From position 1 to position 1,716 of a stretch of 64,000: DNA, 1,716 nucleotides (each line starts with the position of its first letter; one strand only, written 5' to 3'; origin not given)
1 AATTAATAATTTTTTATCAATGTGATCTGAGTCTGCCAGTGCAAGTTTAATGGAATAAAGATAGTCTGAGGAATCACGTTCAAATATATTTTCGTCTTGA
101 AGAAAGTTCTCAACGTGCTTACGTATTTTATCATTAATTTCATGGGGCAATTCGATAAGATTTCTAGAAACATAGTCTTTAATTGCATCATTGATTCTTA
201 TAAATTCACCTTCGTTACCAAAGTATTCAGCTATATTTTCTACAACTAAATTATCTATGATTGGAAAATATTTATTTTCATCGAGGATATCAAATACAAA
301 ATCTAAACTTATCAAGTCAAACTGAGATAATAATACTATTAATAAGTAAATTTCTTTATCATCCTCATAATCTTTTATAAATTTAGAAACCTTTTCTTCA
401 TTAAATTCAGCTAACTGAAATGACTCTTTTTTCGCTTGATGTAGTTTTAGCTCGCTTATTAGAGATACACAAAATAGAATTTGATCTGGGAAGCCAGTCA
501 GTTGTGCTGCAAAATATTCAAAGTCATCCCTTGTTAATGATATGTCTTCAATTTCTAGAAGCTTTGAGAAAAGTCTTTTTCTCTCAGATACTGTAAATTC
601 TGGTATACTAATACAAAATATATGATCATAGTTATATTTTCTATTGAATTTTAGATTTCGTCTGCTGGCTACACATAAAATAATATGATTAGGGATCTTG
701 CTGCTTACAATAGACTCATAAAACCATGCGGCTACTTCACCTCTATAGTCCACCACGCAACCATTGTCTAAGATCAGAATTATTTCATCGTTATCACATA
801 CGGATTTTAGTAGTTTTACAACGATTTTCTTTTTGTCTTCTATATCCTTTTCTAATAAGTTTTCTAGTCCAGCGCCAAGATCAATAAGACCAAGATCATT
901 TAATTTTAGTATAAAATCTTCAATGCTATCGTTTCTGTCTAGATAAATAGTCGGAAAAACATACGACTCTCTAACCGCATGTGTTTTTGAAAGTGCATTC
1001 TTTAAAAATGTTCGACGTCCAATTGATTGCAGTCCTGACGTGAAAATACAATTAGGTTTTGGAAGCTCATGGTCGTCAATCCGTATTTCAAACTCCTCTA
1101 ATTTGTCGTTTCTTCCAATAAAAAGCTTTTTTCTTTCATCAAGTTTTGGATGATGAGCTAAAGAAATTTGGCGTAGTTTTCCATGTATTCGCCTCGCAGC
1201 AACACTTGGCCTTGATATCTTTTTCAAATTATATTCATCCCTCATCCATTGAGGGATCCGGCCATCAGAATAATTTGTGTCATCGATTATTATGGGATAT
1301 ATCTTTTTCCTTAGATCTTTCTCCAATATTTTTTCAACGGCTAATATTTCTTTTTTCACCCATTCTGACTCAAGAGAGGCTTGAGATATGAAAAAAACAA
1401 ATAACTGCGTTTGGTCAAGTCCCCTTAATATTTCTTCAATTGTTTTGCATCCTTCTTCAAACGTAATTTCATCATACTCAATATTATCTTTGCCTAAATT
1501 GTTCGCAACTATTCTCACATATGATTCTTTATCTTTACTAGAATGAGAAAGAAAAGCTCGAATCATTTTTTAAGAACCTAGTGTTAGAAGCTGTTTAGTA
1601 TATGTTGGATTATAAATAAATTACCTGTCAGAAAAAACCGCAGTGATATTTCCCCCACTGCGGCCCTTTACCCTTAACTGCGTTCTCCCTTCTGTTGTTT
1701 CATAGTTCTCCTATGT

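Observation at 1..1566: Hidden TIR::STAND-NTPase (NLR-like) defence gene in an AT-rich island, absent from the ORF track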

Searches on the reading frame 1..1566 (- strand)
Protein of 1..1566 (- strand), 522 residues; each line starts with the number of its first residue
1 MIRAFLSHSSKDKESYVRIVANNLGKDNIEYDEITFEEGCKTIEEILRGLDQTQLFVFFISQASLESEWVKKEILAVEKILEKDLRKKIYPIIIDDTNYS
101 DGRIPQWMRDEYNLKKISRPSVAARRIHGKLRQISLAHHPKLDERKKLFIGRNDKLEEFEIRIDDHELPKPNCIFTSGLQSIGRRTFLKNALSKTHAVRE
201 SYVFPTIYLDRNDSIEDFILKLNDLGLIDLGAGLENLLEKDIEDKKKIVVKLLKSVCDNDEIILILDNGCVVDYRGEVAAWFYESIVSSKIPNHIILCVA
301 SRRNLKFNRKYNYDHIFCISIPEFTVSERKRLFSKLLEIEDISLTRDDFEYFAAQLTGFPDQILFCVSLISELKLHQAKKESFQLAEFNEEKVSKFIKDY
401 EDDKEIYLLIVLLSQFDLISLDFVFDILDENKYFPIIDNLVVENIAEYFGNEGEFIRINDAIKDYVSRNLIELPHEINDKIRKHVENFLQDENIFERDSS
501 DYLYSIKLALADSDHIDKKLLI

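Call 4: search_protein_families(library=pfam, proteins=[window:1-1566:-], max_evalue=1)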
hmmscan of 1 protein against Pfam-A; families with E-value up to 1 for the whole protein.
window:1-1566:- (522 aa): 5 families
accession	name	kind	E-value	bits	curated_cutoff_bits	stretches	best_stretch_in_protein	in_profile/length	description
PF13676.11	TIR_2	-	9.9e-13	49.1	28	1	5-98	2-95/122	TIR domain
PF08937.16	ThsB_TIR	-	0.011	16.6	21.2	1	5-79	1-85/100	Thoeris protein ThsB, TIR-like domain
PF01761.26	DHQ_synthase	-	0.018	15.1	24.2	1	239-299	10-70/115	3-dehydroquinate synthase N-terminal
PF17282.7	DUF5347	-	0.087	13.5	25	1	369-439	14-84/101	Family of unknown function (DUF5347)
PF10553.14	MSV199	-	0.13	12.9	22.4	1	421-492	18-84/132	MSV199 domain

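Call 5: search_protein_families(library=padloc, proteins=[window:1-1566:-], max_evalue=1)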
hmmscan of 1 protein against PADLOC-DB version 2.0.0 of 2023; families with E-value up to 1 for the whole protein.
window:1-1566:- (522 aa): 5 families
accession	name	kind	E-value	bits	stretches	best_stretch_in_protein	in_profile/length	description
PDLC03015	TIR-NLR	-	3.5e-152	506.9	1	1-522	1-524/824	-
PDLC05062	PDC-S66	-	7.5e-10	36.7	1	5-92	152-240/282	-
PDLC00436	ThsB1|ThsB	-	8e-06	23.5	1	4-75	38-114/183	TIR-like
PDLC02961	RT-TIR_XII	-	0.0044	14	1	26-98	371-440/475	single gene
PDLC02012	SAVED5--SAVED_TIR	-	0.013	12.7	1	4-108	16-118/404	-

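Call 6: search_protein_families(library=ncbifam, proteins=[window:1-1566:-], max_evalue=1)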
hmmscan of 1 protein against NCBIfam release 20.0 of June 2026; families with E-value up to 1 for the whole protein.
window:1-1566:- (522 aa): 2 families
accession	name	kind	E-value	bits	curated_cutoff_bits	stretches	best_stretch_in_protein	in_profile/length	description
NF042941.1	Retron_TIR_antiphage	equivalog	1.2e-10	40.8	600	1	4-100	342-439/464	TIR domain-containing anti-phage reverse transcriptase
TIGR01357.1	aroB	equivalog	0.096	11.9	305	1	240-296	63-119/344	3-dehydroquinate synthase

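Call 8: find_homologous_proteins(query=window:1-1566:-)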
Query window:1-1566:- (522 aa): 652 proteins with E <= 0.001 among 8000 candidates; the best 120 are listed.
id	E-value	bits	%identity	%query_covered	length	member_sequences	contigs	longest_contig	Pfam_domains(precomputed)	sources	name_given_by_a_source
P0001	3.3e-160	552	50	100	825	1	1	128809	PF13676.12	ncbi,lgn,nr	ncbi:MAG: toll/interleukin-1 receptor domain-containing protein [Gammaproteobacteria bacterium]|nr:t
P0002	6.1e-159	548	51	100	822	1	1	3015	PF25062.2,PF13428.13,PF13676.12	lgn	-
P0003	2.7e-158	546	51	100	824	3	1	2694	PF13676.12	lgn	-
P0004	1.7e-152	527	50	100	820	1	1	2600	PF13676.12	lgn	-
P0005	4.0e-152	526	51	100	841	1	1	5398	PF13676.12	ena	-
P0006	6.1e-152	525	51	100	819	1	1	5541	PF13676.12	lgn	-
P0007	6.5e-152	525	51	100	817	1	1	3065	PF13676.12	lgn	-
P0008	1.3e-151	524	51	100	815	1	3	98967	PF13676.12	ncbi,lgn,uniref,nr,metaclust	ncbi:toll/interleukin-1 receptor domain-containing protein [Arcobacter porcinus]|uniref:toll/interle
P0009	1.7e-151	524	50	100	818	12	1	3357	PF13676.12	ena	-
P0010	1.2e-150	521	49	100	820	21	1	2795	PF13676.12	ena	-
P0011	1.7e-150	520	49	100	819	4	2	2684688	PF13676.12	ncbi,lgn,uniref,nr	ncbi:toll/interleukin-1 receptor domain-containing protein [Halarcobacter bivalviorum]|uniref:TIR do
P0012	6.3e-150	518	48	100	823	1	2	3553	PF13676.12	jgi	jgi:hypothetical protein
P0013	7.2e-149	515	49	100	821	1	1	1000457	PF13676.12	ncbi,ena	-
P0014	1.0e-148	514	50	100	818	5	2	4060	PF13676.12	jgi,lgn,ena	-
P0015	1.3e-148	514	48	100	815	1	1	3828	PF13676.12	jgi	-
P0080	4.9e-135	469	43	100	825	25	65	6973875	PF13676.12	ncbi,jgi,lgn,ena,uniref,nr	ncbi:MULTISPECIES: toll/interleukin-1 receptor domain-containing protein [Pseudomonadota]|jgi:hypoth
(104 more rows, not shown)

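Call 9: find_related_loci(query=window:1-1566:-, collection=genome_contigs, flank=10000)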
Query window:1-1566:- (522 aa) in genome_contigs; peptide patterns used: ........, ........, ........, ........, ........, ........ (x = any residue, [..] = any of these).
102 stretches matched a pattern; 2 encode a relative of the query (tblastn E <= 1e-3); 2 distinct loci.
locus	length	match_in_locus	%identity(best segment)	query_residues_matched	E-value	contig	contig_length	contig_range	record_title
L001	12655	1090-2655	45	1-522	5e-140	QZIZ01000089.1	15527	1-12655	MAG: Deltaproteobacteria bacterium isolate SURF_52 Ga0104751_1005491, whole genome shotgun sequence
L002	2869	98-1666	43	1-522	6e-139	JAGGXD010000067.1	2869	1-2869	MAG: Bacteroidales bacterium isolate AUK143 PB_MBMC_097_c_000000000271, whole genome shotgun sequence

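Call 10: search_solved_structures(query=window:1-1566:-, max_evalue=1)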
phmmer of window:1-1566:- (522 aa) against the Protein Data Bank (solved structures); distinct sequences matched with E-value up to 1: 12.
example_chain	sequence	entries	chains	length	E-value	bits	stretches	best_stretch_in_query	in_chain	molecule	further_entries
9m0n_A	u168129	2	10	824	1.7e-138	465.8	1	1-522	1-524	Tetratricopeptide repeat protein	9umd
9mud_K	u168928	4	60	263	5.7e-05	25.3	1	2-96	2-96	Cat1 (CRISPR associated TIR 1) pentagonal filament | Cat1 (CRISPR associated TIR 1) pentagonal filament assembly | Cat1 (CRISPR-associated TIR 1)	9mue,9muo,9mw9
7uwg_A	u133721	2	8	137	0.00019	23.6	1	4-91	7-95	Molecular chaperone Tir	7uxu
8g83_A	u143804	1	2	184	0.0004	22.5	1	4-91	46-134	NAD(+) hydrolase AbTIR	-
3h16_A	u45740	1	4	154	0.0047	19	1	5-92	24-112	TIR protein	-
4c7m_A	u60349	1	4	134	0.011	17.8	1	5-91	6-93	Toll/interleukin-1 receptor domain-containing protein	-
3ozi_A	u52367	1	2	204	0.014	17.4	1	35-94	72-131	L6tr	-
7uxr_A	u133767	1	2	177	0.015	17.3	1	5-77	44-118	TIR domain protein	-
7vu8_B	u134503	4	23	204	0.02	16.9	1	36-94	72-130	Flax rust resistance protein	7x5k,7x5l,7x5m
4lzp_B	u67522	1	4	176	0.023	16.7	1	5-91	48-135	Putative uncharacterized protein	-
4lqc_A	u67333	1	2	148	0.14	14.1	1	5-101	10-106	TcpB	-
2fml_A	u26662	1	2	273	0.68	11.9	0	193-222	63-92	MutT/nudix family protein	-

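Call 11: search_solved_structures(query=window:1-1566:-, max_evalue=1e-50, show_alignments=1)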
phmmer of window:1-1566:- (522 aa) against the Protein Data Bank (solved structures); distinct sequences matched with E-value up to 1e-50: 1.
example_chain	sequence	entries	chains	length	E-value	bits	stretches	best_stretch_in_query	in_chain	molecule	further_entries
9m0n_A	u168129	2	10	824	1.7e-138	465.8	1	1-522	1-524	Tetratricopeptide repeat protein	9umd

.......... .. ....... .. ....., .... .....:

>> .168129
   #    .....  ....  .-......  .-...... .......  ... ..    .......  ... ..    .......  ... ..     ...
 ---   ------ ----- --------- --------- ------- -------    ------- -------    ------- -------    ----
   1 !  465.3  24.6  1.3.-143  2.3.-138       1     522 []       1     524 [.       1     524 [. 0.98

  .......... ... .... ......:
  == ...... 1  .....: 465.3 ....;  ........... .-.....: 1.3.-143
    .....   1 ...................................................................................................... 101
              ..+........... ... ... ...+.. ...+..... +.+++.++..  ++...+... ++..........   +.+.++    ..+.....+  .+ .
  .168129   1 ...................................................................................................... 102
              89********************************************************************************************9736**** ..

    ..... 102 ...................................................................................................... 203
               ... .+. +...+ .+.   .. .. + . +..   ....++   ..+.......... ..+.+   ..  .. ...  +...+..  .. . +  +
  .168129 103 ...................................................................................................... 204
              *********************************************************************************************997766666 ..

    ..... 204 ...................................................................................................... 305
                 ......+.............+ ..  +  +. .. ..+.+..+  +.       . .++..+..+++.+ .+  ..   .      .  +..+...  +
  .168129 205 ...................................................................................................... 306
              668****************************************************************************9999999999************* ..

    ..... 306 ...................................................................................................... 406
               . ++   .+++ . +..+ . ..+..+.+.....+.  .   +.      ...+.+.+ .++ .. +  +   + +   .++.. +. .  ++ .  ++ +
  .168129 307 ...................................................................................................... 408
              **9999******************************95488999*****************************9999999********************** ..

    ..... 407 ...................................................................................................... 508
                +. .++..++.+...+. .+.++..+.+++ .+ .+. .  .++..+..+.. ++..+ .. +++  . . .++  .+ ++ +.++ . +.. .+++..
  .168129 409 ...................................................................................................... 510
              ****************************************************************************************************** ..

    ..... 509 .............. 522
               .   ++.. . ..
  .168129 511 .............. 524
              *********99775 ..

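Call 37: search_solved_structures(query=A1, max_evalue=10)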
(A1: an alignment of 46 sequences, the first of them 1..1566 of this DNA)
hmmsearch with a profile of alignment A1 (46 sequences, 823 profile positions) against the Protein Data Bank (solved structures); distinct sequences matched with E-value up to 10: 64 (the best 60 are shown).
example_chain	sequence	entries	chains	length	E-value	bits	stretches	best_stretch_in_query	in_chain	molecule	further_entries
9m0n_A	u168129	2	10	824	0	1297.2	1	1-821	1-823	Tetratricopeptide repeat protein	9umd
9mud_K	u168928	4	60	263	5.5e-11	44.6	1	1-97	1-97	Cat1 (CRISPR associated TIR 1) pentagonal filament | Cat1 (CRISPR associated TIR 1) pentagonal filament assembly | Cat1 (CRISPR-associated TIR 1)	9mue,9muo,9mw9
7uwg_A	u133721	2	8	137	1.6e-10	43.1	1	4-92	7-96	Molecular chaperone Tir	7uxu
8g83_A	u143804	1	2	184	3.4e-10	42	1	4-92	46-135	NAD(+) hydrolase AbTIR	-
4c7m_A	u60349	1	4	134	2.4e-09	39.2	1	5-102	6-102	Toll/interleukin-1 receptor domain-containing protein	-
4lzp_B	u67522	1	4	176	5e-09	38.1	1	5-102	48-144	Putative uncharacterized protein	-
7obi_A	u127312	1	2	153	1.7e-08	36.4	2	598-660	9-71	CTPR-rv4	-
7uxr_A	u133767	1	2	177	6.8e-08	34.4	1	5-92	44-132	TIR domain protein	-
3h16_A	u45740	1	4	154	1.6e-07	33.1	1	4-92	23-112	TIR protein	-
4lqc_A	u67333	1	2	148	3.7e-07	32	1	5-103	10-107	TcpB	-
4om7_A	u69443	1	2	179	0.00022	22.8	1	3-92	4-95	Toll-like receptor 6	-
7ylf_A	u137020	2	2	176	0.00027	22.5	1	4-95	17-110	Toll-like receptor 15 | Toll-like receptor 2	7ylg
1fyx_A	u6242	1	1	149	0.00046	21.7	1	4-85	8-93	TOLL-LIKE RECEPTOR 2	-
1fyv_A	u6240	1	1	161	0.0009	20.7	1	3-95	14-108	TOLL-LIKE RECEPTOR 1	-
7nuw_A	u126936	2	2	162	0.00091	20.7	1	3-95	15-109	Toll-like receptor 1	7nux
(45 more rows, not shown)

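Call 48: predict_structure(alignment_id=A1)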
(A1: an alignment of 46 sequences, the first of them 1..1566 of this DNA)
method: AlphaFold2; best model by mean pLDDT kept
length: 522 residues; sequences in the alignment: 46
mean_pLDDT: 85.3   pTM: 0.88
mean pLDDT of the five models: 85.3, 84.5, 81.7, 79.3, 77.3
residues with pLDDT >= 90: 235; 70-90: 227; 50-70: 52; < 50: 8
segments of 3 or more residues with pLDDT < 50: 33-40
pLDDT, mean of each block of 10 residues (from residue 1): 75 87 74 48 55 79 80 69 72 87 85 88 89 71 81 92 90 90 89 89 90 94 91 88 96 93 94 91 93 93 77 82 92 93 95 90 89 87 77 71 87 92 92 89 86 88 83 92 92 85 93 90 85
secondary structure, 60 per line:
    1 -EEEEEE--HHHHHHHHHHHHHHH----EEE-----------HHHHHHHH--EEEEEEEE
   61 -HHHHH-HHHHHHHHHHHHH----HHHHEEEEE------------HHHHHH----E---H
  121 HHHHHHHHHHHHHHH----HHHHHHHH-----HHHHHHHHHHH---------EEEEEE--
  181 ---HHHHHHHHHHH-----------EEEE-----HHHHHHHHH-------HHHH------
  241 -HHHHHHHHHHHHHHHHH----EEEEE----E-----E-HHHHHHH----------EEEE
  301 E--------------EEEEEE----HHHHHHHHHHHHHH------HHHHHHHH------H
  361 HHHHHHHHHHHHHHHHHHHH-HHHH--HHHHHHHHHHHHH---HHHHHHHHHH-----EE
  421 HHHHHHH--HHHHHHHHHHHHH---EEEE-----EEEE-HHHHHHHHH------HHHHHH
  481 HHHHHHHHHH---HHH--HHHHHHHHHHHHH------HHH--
elements in order: E2-7 H10-24 E29-31 H43-50 E53-60 H62-66 H68-80 H85-88 E89-93 H106-111 H120-135 H140-147 H153-163 E173-178 H184-194 E206-209 H215-223 H231-234 H242-258 E263-267 H280-286 E297-301 E316-321 H326-339 H346-353 H360-380 H382-385 H388-400 H404-413 H421-427 H430-442 E446-449 E455-458 H460-468 H475-490 H499-511

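Call 51: fold_search(model_id=the predicted structure, library=pdb)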
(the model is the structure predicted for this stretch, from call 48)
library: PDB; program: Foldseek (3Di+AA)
matches with E <= 10: 1583; with E <= 0.001: 407
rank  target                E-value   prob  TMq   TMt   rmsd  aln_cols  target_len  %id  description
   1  7dfv_A                6.7e-09  1.00  0.31  0.31  19.1       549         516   12  Cryo-EM structure of plant NLR RPP1 tetramer core part (released 2020-12-16)
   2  7dfv_B                3.2e-08  1.00  0.33  0.33  18.8       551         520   12  Cryo-EM structure of plant NLR RPP1 tetramer core part (released 2020-12-16)
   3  3shf                  9.6e-08  1.00  0.48  0.24   6.0       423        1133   11  Crystal structure of the R265S mutant of full-length murine Apaf-1 (released 2011-08-24)
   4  2fna_A                5.7e-07  1.00  0.26  0.37  14.7       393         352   13  Crystal structure of an archaeal aaa+ atpase (sso1545) from sulfolobus solfataricus p2 at 2.00 A resolution (released 2006-02-07)
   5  4m9s_B                7.0e-07  1.00  0.31  0.32  20.4       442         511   10  crystal structure of CED-4 bound CED-3 fragment (released 2013-10-23)
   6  3sfz                  9.1e-07  1.00  0.49  0.25   6.7       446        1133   12  Crystal structure of full-length murine Apaf-1 (released 2011-08-24)
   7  1z6t_B                1.0e-06  1.00  0.50  0.45  11.1       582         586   12  Structure of the apoptotic protease-activating factor 1 bound to ADP (released 2005-04-19)
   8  7jpp_E                1.0e-06  1.00  0.30  0.37  17.3       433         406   10  ORC-O2WH: Human Origin Recognition Complex (ORC) with dynamic/unresolved ORC1 AAA+ domain (released 2020-09-09)
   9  7jpr_E                1.1e-06  1.00  0.31  0.40  17.9       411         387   11  ORC-OPEN: Human Origin Recognition Complex (ORC) in an open conformation (released 2020-09-09)
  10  5juy_A                1.2e-06  1.00  0.33  0.16  17.3       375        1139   13  Active human apoptosome with procaspase-9 (released 2016-10-19)
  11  5juy_B                1.3e-06  1.00  0.33  0.15  17.3       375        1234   13  Active human apoptosome with procaspase-9 (released 2016-10-19)
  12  2a5y_B                1.7e-06  1.00  0.32  0.33  19.4       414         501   11  Structure of a CED-4/CED-9 complex (released 2005-10-11)
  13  8s0c_E                1.7e-06  1.00  0.29  0.38  18.2       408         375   12  H. sapiens ORC1-5 bound to double stranded DNA as part of the MCM-ORC complex (released 2024-10-02)
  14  4m9s_A                2.1e-06  1.00  0.32  0.32  20.5       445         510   12  crystal structure of CED-4 bound CED-3 fragment (released 2013-10-23)
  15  3lqq_A                2.7e-06  1.00  0.33  0.34  23.3       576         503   11  Structure of the CED-4 Apoptosome (released 2010-04-28)
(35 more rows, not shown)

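Call 77: find_encoding_contigs(protein=P0001, flank=6000, max_places=2)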
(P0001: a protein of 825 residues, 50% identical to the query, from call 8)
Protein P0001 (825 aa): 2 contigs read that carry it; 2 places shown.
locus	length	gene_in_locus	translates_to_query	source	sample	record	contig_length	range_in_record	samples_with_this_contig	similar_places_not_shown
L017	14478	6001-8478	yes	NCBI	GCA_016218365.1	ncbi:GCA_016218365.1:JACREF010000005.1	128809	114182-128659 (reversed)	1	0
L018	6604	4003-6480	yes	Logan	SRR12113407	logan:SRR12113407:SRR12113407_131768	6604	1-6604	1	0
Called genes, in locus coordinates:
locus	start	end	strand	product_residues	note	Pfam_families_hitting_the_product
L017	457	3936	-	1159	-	PF17757:UvrB_inter, PF21132:MFD_D3, PF02559:CarD_TRCF_RID, PF04851:ResIII, PF22590:Cas3-like_C_2 (faint), PF00270:DEAD, PF00271:Helicase_C, PF03461:TRCF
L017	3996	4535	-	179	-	PF01713:Smr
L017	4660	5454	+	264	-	PF01177:Asp_Glu_race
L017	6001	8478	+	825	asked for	PF13676:TIR_2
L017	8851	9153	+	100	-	PF14690:Zn_ribbon_ISL3 (weak)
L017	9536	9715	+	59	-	-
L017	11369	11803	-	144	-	-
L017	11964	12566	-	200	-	PF00440:TetR_N, PF14278:TetR_C_8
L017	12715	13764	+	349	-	PF13489:Methyltransf_23, PF01209:Ubie_methyltran (weak), PF08241:Methyltransf_11, PF08242:Methyltransf_12, PF13649:Methyltransf_25, PF13847:Methyltransf_31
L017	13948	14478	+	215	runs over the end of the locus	PF04337:DUF480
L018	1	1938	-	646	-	?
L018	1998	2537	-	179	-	PF01713:Smr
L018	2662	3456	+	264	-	PF01177:Asp_Glu_race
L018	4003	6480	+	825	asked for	PF13676:TIR_2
